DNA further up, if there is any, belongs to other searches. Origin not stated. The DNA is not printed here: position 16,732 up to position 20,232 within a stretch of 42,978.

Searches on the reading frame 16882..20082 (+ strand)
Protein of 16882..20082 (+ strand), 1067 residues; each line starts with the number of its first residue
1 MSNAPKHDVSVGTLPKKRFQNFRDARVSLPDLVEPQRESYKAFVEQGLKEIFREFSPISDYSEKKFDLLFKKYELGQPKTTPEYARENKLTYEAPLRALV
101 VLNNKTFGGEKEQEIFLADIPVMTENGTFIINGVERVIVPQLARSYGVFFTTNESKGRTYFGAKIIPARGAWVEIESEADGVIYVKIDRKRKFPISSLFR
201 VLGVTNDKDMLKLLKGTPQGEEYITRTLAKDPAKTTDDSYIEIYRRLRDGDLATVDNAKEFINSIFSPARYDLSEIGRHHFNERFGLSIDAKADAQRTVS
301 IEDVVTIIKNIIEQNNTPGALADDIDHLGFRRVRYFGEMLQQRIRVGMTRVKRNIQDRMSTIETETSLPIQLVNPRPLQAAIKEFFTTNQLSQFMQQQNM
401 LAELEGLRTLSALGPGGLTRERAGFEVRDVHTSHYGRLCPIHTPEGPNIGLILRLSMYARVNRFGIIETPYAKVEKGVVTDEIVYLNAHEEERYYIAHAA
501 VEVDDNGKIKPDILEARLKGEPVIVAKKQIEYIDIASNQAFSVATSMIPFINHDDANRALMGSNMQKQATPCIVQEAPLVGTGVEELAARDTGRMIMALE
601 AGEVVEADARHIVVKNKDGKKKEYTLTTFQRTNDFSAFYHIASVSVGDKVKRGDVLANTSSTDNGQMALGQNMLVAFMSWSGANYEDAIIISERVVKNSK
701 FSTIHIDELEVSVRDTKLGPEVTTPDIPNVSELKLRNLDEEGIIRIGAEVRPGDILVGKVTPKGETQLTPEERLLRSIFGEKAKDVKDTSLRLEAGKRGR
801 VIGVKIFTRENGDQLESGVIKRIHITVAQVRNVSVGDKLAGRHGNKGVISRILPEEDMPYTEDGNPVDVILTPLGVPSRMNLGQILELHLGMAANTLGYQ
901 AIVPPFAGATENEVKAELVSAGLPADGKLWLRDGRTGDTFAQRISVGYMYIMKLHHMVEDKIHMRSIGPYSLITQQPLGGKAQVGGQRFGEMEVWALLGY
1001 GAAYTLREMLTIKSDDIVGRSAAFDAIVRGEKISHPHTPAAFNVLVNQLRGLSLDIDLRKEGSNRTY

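Call 58: search_protein_families(library=pfam, proteins=[window:16882-20082:+], max_evalue=0.00001)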
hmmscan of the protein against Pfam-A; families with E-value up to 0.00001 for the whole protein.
window:16882-20082:+ (1067 aa): 6 families
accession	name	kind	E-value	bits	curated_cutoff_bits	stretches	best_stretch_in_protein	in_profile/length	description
PF00562.33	RNA_pol_Rpb2_6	-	1e-121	407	23.4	1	600-983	4-373/373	RNA polymerase Rpb2, domain 6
PF04565.21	RNA_pol_Rpb2_3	-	3e-25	88.6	21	1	393-461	1-68/68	RNA polymerase Rpb2, domain 3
PF04560.25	RNA_pol_Rpb2_7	-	1.6e-22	80.1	32.1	1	985-1059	1-85/87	RNA polymerase Rpb2, domain 7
PF04561.19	RNA_pol_Rpb2_2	-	7.2e-22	78.4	21.7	1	152-334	9-190/190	RNA polymerase Rpb2, domain 2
PF10385.14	RNA_pol_Rpb2_45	-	3.3e-20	72.3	28.2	1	471-536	1-66/66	RNA polymerase beta subunit external 1 domain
PF04563.20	RNA_pol_Rpb2_1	-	1.2e-15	58.1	28.2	1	32-366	2-188/203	RNA polymerase beta subunit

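Call 63: list_cluster_members(proteins=[window:16882-20082:+, window:25886-27178:+, window:40426-41694:-, window:28150-28809:-])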
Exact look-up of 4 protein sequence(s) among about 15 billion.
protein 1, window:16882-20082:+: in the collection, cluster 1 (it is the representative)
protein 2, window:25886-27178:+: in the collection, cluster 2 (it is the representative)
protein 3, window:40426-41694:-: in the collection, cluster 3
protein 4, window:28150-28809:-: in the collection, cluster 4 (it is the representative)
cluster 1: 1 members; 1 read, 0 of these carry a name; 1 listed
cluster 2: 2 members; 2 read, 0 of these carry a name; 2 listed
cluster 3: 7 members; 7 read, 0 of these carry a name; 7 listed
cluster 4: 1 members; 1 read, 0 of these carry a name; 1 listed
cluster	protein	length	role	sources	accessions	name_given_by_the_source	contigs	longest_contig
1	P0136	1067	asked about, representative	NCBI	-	-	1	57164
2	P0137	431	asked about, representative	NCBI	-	-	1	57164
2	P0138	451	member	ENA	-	-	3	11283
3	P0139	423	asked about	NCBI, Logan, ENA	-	-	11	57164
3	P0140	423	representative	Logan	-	-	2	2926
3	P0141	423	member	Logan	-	-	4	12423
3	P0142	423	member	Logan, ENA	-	-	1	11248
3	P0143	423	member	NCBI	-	-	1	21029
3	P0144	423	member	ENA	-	-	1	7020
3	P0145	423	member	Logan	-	-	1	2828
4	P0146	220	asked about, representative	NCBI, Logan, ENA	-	-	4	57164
